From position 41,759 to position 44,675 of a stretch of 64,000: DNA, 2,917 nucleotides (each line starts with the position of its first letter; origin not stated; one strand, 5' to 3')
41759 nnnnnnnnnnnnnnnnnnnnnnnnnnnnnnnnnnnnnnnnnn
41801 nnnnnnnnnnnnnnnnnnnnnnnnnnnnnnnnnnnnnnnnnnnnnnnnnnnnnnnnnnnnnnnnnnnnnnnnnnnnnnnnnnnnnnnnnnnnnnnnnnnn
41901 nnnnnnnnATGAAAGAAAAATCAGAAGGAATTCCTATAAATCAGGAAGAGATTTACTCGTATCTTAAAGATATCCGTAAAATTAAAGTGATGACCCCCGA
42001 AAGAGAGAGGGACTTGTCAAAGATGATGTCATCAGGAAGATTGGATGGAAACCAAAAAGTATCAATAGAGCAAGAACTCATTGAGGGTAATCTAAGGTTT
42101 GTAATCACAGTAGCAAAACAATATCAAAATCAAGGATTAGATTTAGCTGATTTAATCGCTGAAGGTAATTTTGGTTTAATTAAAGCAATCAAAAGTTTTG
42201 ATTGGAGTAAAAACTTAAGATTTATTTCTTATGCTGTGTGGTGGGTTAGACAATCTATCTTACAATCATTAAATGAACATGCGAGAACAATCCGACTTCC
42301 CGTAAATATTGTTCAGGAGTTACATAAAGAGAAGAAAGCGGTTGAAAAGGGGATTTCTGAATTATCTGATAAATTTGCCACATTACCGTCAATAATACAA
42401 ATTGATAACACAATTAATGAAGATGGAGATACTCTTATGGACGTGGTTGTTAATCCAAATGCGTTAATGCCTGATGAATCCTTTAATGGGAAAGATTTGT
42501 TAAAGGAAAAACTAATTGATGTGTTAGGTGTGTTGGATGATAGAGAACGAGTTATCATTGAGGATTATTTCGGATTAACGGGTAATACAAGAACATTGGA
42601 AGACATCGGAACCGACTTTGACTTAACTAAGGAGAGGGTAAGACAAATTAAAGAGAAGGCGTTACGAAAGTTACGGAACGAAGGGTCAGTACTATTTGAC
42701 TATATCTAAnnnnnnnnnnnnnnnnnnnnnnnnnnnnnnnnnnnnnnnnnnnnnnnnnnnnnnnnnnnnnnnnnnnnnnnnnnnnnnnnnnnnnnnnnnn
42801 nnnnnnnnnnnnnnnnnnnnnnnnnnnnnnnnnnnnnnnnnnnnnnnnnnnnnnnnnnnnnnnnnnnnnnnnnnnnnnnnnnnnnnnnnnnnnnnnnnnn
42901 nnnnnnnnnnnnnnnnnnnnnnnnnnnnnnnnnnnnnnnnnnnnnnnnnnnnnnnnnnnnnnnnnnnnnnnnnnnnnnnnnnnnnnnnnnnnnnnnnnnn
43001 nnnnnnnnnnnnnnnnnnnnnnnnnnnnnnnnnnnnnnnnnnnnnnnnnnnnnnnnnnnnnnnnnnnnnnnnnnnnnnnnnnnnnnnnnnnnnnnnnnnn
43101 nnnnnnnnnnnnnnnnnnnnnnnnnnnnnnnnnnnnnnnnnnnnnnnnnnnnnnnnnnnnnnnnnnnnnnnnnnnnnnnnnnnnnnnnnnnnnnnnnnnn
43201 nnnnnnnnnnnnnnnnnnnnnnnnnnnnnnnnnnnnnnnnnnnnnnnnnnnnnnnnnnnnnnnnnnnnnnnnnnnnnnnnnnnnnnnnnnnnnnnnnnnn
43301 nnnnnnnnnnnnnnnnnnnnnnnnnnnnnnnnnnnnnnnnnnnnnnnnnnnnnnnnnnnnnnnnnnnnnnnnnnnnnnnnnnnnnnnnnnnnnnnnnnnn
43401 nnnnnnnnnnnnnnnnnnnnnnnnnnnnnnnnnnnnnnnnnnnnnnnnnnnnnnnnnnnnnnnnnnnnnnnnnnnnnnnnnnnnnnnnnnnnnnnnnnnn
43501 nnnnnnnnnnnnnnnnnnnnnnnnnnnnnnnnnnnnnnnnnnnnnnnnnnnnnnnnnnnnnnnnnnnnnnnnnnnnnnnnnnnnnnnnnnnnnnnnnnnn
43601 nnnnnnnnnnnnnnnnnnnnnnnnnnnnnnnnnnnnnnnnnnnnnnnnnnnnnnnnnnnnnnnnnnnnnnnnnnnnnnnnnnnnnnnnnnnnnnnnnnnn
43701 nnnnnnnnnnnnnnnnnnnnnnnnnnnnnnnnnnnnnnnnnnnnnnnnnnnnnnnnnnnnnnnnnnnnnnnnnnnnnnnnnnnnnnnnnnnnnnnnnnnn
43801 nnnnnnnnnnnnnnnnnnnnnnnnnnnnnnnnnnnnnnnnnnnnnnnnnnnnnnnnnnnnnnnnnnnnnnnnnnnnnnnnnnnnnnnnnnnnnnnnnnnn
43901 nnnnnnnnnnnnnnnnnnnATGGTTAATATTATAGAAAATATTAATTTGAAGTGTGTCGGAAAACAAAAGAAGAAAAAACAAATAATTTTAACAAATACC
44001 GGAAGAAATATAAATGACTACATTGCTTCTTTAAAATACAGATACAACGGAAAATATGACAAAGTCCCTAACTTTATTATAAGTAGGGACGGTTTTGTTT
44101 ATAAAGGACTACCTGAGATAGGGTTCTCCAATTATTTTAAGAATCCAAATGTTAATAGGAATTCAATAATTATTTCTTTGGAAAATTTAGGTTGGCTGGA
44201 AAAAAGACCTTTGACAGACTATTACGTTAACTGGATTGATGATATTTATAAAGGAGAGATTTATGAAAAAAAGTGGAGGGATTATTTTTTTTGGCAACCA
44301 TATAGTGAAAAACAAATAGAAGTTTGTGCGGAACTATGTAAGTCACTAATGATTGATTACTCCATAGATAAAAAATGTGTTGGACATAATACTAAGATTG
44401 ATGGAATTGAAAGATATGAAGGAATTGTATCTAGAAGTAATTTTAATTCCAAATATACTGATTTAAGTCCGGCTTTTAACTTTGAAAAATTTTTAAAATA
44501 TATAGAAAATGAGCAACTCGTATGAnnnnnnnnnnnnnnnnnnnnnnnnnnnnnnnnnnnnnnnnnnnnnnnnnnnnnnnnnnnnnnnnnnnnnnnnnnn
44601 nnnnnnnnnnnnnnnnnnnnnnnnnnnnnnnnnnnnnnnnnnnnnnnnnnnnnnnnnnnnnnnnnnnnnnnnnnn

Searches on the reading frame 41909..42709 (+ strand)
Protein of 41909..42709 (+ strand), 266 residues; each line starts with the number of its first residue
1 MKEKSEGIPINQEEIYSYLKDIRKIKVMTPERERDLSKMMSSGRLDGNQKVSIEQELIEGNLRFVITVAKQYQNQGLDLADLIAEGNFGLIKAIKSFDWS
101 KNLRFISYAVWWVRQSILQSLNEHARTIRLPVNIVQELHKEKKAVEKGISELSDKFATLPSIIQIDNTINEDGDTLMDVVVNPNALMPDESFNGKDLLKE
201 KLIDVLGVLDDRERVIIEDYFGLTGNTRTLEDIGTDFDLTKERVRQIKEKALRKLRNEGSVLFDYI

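Call 7: search_protein_families(library=pfam, proteins=[window:41909-42709:+], max_evalue=0.01)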
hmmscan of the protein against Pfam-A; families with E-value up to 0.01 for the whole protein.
window:41909-42709:+ (266 aa): 3 families
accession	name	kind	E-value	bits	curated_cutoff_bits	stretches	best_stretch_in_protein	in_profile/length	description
PF04542.20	Sigma70_r2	-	7.2e-17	61.4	24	1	57-126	1-70/71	Sigma-70 region 2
PF04545.22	Sigma70_r4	-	5.8e-15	55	24.1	1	205-257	1-50/50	Sigma-70, region 4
PF00140.25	Sigma70_r1_2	-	6.6e-05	23.2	22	1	18-43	6-31/34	Sigma-70 factor, region 1.2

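Call 8: search_protein_families(library=phrogs, proteins=[window:41909-42709:+], max_evalue=0.001)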
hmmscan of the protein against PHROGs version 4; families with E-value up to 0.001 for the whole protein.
window:41909-42709:+ (266 aa): 3 families
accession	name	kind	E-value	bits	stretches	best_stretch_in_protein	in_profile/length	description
phrog_351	-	transcription regulation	1.6e-51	177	1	20-259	477-726/928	RNA polymerase sigma factor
phrog_21612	-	transcription regulation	8.4e-06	25.6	1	55-117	16-78/600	RNA polymerase sigma factor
phrog_36098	-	transcription regulation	0.00091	20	0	70-152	35-124/223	RNA polymerase sigma factor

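Call 22: search_dna_similar(query=window:41909-42709:+, collection=phages, mode=protein, max_rows=30)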
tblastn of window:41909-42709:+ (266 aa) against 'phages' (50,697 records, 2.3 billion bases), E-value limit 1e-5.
Records with a match: 180; places in all: 188; records where one place covers at least 80% of the query: 104.
Best place of each record, by identity: <60% 180.
By first word of the organism name: Bacteriophage 51; Bacillus 50; Synechococcus 21; Prevotella 15; Vibrio 11; Salmonella 7; Klebsiella 4; Acinetobacter 4; Listeria 3; Enterococcus 2; and 8 more.
By host as written in the record: - 68; Prevotella sp. 15; Bacillus cereus 12; Synechococcus sp. MW02 8; Bacillus subtilis BEST7003 6; Homo sapiens 3; Bacillus subtilis 3; Bacillus subtilis KACC 17797 3; and 41 more.
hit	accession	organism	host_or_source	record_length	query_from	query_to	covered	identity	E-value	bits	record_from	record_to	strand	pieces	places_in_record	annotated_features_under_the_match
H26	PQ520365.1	Enterococcus phage IME_EF3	-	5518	7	257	94%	38.0%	4e-45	167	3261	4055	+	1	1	record has no annotation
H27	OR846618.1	Enterococcus phage Efs 1-1-1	Enterococcus faecalis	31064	7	257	94%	38.0%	4e-45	167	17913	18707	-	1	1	record has no annotation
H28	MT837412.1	Bacteriophage sp.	human fecal samples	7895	5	266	98%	35.9%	2e-42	159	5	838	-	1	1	record has no annotation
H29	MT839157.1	Bacteriophage sp.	human fecal samples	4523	5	266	98%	35.5%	1e-46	172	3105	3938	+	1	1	record has no annotation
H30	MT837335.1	Bacteriophage sp.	human fecal samples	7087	5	266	98%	35.5%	8e-46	169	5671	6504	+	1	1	record has no annotation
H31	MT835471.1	Bacteriophage sp.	human fecal samples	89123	5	257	95%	36.5%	6e-47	172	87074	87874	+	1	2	record has no annotation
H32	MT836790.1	Bacteriophage sp.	human fecal samples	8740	15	257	91%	38.0%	2e-49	179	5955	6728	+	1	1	record has no annotation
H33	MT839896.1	Bacteriophage sp.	human fecal samples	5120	5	266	98%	35.2%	2e-41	156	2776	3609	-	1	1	record has no annotation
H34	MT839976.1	Bacteriophage sp.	human fecal samples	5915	6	257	95%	36.5%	2e-46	171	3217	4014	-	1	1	record has no annotation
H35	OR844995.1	Staphylococcus phage SA 1306 Kay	Staphylococcus aureus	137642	7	257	94%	36.6%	5e-43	161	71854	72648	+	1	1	record has no annotation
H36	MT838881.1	Bacteriophage sp.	human fecal samples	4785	5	266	98%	34.9%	2e-42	159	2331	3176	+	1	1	record has no annotation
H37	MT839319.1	Bacteriophage sp.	human fecal samples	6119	5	266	98%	34.5%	1e-42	160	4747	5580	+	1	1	record has no annotation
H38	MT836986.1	Bacteriophage sp.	human fecal samples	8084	18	257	90%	36.4%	3e-43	162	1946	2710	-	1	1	record has no annotation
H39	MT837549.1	Bacteriophage sp.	human fecal samples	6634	4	256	95%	34.2%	1e-34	137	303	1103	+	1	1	record has no annotation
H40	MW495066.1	Microcystis phage MaAM05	Microcystis sp. SG03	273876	18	256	90%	35.9%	4e-39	150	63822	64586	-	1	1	rpoD: RNA polymerase sigma factor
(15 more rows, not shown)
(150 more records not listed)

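Call 23: find_related_loci(query=window:41909-42709:+, collection=viral_contigs, flank=10000)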
Query window:41909-42709:+ (266 aa) in viral_contigs; peptide patterns used: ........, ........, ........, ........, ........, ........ (x = any residue, [..] = any of these).
359 stretches matched a pattern; 356 encode a relative of the query (tblastn E <= 1e-3); the best 80 are kept; 80 distinct loci.
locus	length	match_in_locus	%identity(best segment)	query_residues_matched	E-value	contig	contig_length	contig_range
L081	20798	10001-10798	84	1-266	9e-148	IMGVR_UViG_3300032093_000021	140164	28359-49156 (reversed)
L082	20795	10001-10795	79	1-266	2e-137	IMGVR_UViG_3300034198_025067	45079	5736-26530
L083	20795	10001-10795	77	1-266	8e-137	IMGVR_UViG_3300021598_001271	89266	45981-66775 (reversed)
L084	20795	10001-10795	77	1-266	8e-136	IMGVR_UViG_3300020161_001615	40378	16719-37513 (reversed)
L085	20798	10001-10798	75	1-266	4e-135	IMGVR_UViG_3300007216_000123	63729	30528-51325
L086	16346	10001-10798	74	1-266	9e-132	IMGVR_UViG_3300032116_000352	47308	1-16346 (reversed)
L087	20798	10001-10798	75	1-266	2e-131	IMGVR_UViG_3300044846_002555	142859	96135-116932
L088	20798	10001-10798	75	1-266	2e-131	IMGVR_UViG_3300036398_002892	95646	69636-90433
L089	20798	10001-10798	74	1-266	2e-131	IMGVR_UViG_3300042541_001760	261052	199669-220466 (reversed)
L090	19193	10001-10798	73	1-266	5e-131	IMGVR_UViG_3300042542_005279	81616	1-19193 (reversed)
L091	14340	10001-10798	74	1-266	5e-131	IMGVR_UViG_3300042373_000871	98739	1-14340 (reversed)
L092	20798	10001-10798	74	1-266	5e-131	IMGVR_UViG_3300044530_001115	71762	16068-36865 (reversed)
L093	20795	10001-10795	72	1-265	1e-130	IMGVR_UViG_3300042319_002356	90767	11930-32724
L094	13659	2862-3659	73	1-266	7e-131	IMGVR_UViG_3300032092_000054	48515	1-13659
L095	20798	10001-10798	74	1-266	3e-130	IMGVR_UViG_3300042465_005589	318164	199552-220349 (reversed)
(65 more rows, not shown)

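Call 34: search_solved_structures(query=window:41909-42709:+, show_alignments=2, max_evalue=1e-10)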
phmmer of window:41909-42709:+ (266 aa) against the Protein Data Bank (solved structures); distinct sequences matched with E-value up to 1e-10: 65 (the best 60 are shown).
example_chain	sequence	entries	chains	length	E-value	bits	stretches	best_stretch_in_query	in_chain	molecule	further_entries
7l7b_F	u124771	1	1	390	2.8e-49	171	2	7-147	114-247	RNA polymerase sigma factor SigA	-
8x6f_E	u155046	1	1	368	4e-45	157.3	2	7-142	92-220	RNA polymerase sigma factor SigA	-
7ckq_F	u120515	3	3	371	2.4e-44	154.8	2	7-141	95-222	RNA polymerase sigma factor SigA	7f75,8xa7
5tw1_F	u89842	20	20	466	2.1e-41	145.2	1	54-265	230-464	RNA polymerase sigma factor SigA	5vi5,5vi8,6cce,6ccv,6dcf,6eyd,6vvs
8k60_F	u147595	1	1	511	3.7e-41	144.3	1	54-265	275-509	RNA polymerase principal sigma factor HrdB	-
8dy7_F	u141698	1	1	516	4.5e-41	144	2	54-146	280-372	RNA polymerase sigma factor SigA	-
8dy9_F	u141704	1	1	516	4.5e-41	144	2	54-146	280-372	RNA polymerase sigma factor SigA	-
7vpz_F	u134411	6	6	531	4.6e-41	144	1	54-265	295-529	RNA polymerase principal sigma factor HrdB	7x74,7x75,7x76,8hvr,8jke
7vpd_F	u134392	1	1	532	4.6e-41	144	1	54-265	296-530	RNA polymerase sigma factor SigA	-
7kif_F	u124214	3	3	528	5.7e-41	143.7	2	54-142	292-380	RNA polymerase sigma factor SigA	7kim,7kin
5uh5_F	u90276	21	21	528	5.7e-41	143.7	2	54-142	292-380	RNA polymerase sigma factor SigA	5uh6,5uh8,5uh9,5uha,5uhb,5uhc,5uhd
6bzo_F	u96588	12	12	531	5.8e-41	143.7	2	54-142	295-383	RNA polymerase sigma factor SigA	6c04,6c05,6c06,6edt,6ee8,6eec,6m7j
9e7v_F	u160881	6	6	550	6.8e-41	143.5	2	54-142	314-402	RNA polymerase sigma factor SigA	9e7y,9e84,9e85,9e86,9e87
5vt0_L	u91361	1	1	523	9.2e-41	143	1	12-258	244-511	RNA polymerase sigma factor RpoD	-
4ljz_F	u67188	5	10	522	1e-40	142.9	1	12-258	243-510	RNA polymerase sigma factor RpoD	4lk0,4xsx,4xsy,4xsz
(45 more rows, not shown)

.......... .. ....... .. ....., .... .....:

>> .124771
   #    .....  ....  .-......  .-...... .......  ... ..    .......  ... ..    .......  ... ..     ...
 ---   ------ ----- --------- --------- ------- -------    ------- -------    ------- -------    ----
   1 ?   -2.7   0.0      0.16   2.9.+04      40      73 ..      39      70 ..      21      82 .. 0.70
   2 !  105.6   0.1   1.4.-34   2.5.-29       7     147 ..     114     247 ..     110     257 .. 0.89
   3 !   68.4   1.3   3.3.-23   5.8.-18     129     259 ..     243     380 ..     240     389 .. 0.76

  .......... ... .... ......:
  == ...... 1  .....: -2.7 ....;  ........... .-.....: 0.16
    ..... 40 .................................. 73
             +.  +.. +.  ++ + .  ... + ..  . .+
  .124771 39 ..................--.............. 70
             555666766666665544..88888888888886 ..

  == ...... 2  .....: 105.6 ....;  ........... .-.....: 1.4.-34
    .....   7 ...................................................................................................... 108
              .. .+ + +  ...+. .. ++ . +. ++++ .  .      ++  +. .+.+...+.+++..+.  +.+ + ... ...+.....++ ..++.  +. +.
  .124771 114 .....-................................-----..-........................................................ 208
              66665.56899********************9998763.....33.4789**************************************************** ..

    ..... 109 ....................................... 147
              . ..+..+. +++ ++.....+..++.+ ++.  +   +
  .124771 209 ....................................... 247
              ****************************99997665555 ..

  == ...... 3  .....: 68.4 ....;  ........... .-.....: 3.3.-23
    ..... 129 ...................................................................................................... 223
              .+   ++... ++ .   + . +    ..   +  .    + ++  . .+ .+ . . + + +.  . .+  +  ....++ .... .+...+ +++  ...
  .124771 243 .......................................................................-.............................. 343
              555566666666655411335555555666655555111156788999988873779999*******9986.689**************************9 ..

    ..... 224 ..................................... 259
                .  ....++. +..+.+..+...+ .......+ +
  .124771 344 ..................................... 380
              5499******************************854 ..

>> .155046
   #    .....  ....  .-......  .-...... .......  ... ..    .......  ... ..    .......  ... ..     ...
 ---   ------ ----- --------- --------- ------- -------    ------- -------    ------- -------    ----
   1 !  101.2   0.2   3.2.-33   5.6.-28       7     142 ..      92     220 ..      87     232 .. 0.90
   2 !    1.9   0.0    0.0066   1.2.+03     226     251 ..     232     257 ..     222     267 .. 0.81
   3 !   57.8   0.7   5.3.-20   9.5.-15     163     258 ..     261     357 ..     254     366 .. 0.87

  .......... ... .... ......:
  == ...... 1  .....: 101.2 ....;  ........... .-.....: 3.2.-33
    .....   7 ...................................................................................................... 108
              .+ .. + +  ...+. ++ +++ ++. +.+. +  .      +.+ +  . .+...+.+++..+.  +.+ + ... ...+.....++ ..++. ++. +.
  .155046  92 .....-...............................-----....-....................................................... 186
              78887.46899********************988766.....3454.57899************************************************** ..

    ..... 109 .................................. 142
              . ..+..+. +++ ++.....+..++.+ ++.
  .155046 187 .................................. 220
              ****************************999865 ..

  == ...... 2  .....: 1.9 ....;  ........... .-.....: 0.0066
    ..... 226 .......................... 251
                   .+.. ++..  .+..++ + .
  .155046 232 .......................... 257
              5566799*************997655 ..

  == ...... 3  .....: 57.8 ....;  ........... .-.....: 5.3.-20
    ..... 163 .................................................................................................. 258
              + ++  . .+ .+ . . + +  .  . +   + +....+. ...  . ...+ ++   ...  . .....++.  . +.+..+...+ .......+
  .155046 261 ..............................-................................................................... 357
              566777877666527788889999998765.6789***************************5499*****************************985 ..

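Call 37: find_homologous_proteins(query=window:41909-42709:+, max_evalue=1e-10)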
Query window:41909-42709:+ (266 aa): 8000 proteins with E <= 1e-10 among 8000 candidates; the best 120 are listed.
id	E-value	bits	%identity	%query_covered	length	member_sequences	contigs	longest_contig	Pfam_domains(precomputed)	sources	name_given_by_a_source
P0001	3.2e-160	549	95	100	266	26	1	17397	PF04545.23,PF04542.21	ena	-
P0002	7.0e-157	538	92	100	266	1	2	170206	PF04545.23,PF04542.21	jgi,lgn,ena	-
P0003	1.0e-156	538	92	100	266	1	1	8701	PF04545.23,PF04542.21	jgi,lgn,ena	jgi:RNA polymerase primary sigma factor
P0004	1.2e-156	537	92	100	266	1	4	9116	PF04545.23,PF04542.21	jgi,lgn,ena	jgi:RNA polymerase primary sigma factor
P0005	1.3e-155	534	91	100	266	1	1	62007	PF04545.23,PF04542.21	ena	-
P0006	2.6e-155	533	91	100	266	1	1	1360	PF04545.23,PF04542.21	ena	-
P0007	5.7e-154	529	91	100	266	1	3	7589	PF04545.23,PF04542.21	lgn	-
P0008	3.5e-151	520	90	100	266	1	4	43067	PF04545.23,PF04542.21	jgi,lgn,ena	jgi:RNA polymerase primary sigma factor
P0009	2.8e-142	490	86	100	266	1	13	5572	PF04545.23,PF04542.21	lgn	-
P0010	9.4e-142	489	84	100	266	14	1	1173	PF04545.23,PF04542.21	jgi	jgi:RNA polymerase primary sigma factor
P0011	6.3e-140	483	83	100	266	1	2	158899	PF04545.23,PF04542.21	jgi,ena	-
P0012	6.8e-140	483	83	100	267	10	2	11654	PF04545.23,PF04542.21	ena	-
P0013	1.6e-139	481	82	100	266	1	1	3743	PF04545.23,PF04542.21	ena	-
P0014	3.4e-139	480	82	100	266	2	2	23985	PF04545.23,PF04542.21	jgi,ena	jgi:RNA polymerase primary sigma factor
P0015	4.1e-139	480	83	100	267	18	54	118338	PF04545.23,PF04542.21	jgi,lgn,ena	jgi:RNA polymerase primary sigma factor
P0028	4.8e-130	450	76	100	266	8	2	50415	PF04545.23,PF04542.21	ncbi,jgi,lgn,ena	jgi:RNA polymerase primary sigma factor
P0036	5.6e-129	447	76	100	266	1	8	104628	PF04545.23,PF04542.21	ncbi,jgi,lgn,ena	jgi:RNA polymerase primary sigma factor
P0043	2.6e-127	441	77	100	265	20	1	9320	PF04545.23,PF04542.21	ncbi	-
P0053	5.7e-125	434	74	100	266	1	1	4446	PF04545.23,PF00140.26,PF04542.21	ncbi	-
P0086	4.9e-123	427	74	100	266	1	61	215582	PF04545.23,PF00140.26,PF04542.21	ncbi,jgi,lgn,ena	jgi:RNA polymerase primary sigma factor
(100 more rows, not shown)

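Call 44: list_cluster_members(proteins=[P0043, P0028, P0036, P0086, P0053])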
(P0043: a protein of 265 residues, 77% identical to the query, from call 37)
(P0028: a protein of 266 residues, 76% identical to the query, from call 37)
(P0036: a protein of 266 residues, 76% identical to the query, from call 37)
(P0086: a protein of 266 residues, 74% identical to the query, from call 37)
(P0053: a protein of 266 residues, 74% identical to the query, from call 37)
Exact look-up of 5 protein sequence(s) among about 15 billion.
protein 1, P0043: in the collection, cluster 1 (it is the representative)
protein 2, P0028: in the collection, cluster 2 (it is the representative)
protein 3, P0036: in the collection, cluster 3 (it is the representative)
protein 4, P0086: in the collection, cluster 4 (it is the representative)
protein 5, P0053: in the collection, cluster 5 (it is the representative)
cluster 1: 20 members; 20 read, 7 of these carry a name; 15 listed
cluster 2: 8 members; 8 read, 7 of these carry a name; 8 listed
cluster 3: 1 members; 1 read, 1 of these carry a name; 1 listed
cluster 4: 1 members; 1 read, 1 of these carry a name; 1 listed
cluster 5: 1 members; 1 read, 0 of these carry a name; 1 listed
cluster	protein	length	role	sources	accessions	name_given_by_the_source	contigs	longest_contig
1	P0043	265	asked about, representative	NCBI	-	-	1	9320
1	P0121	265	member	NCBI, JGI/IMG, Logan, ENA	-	RNA polymerase primary sigma factor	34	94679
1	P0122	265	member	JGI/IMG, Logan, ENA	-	RNA polymerase primary sigma factor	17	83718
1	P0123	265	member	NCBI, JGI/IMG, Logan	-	RNA polymerase primary sigma factor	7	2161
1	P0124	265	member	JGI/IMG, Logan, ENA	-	RNA polymerase primary sigma factor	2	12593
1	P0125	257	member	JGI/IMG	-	RNA polymerase primary sigma factor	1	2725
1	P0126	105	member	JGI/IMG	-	RNA polymerase primary sigma factor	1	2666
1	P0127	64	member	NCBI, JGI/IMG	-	RNA polymerase primary sigma factor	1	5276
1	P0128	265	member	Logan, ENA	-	-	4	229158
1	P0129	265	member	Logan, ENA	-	-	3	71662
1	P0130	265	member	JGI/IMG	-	-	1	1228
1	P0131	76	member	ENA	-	-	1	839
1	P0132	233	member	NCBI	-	-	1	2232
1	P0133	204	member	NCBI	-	-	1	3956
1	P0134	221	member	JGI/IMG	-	-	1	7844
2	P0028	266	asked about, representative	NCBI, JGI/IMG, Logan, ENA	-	RNA polymerase primary sigma factor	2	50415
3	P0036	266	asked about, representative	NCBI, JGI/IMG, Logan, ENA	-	RNA polymerase primary sigma factor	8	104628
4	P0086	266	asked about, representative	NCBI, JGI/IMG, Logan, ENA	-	RNA polymerase primary sigma factor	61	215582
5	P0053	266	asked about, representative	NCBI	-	-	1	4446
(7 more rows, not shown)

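Call 46: find_related_loci(query=A2, collection=genome_contigs, flank=3000)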
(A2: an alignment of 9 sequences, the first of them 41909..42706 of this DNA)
Query A2 (266 aa) in genome_contigs; peptide patterns used: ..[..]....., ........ (x = any residue, [..] = any of these).
600 stretches matched a pattern (row limit reached: there are more); 573 encode a relative of the query (tblastn E <= 1e-3); the best 80 are kept; 80 distinct loci.
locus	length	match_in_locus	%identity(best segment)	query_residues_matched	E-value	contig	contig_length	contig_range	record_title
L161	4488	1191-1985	68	2-266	2e-125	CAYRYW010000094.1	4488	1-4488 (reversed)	MAG TPA_asm: uncultured Dehalococcoidales bacterium isolate binchicken_co334_379 genome assembly, contig: NODE_40521_len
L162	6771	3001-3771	43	18-257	6e-58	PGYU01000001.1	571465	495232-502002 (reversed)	MAG: Ignavibacteriae bacterium HGW-Ignavibacteriae-1 08E140C01_z5_2013_Ig3399_v2_scaffold_9, whole genome shotgun sequen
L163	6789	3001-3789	42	18-263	1e-57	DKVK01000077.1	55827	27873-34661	MAG TPA_asm: Porphyromonadaceae bacterium UBA7180 UBA7180_contig_1364, whole genome shotgun sequence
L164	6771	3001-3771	43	18-257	2e-57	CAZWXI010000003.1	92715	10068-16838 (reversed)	MAG TPA_asm: uncultured Hyphomicrobiales bacterium isolate SRP093185_co1_13 genome assembly, contig: NODE_60_length_9271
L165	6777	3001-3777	44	18-261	2e-57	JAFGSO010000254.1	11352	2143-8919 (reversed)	MAG: Calditrichaeota bacterium isolate Zod_Metabat.906 k87_3899359, whole genome shotgun sequence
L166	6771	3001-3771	43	18-259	2e-57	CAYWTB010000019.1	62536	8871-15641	MAG TPA_asm: uncultured Caldithrix sp. isolate SRP214966_co4_526 genome assembly, contig: NODE_220_length_62536_cov_8.73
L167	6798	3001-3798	41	8-257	7e-56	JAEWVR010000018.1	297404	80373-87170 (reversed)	MAG: Fibrobacteres bacterium isolate OH_SDB_7 k127_900644, whole genome shotgun sequence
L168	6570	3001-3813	41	8-261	7e-56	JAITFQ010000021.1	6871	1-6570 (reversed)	MAG: Chitinispirillales bacterium isolate Pal332_bin12 k119_437379, whole genome shotgun sequence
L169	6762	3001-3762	43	18-257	1e-55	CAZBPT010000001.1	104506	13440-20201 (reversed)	MAG TPA_asm: uncultured Bacteroidales bacterium isolate SRP294416_co1_786 genome assembly, contig: NODE_172_length_10450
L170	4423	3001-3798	40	18-266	2e-55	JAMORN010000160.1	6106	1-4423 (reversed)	MAG: bacterium isolate 4561-380_metabat2_scaf2bin.027 4561-380_scaffold_2868_c1, whole genome shotgun sequence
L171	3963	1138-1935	41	5-255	1e-55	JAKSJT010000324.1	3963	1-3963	MAG: Bacteroidales bacterium isolate Horse_feces54 MAG054_324, whole genome shotgun sequence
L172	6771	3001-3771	44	18-259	3e-55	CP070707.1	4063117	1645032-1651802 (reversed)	MAG: bacterium isolate bin522 chromosome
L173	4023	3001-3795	39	18-266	4e-55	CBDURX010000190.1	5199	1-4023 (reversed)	MAG TPA_asm: uncultured bacterium isolate SRR22302364_binner13_Refined_49 genome assembly, contig: ERZ25073603.13216, wh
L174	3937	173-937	43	18-257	5e-55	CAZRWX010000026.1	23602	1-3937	MAG TPA_asm: uncultured Bifidobacteriales bacterium isolate binchicken_co86_146 genome assembly, contig: NODE_404_length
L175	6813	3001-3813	41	8-261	4e-55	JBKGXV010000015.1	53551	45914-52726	MAG: Chitinispirillaceae bacterium isolate C1M08_1 NODE_126_length_53551_cov_18.591297, whole genome shotgun sequence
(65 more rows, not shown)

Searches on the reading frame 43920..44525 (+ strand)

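Call 19: search_protein_families(library=phrogs, proteins=[window:43920-44525:+], max_evalue=0.001)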
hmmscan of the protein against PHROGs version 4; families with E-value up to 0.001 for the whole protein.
window:43920-44525:+ (201 aa): 1 family
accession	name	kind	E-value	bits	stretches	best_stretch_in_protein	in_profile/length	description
phrog_1794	-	lysis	5.7e-05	23.7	1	14-168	51-186/336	amidase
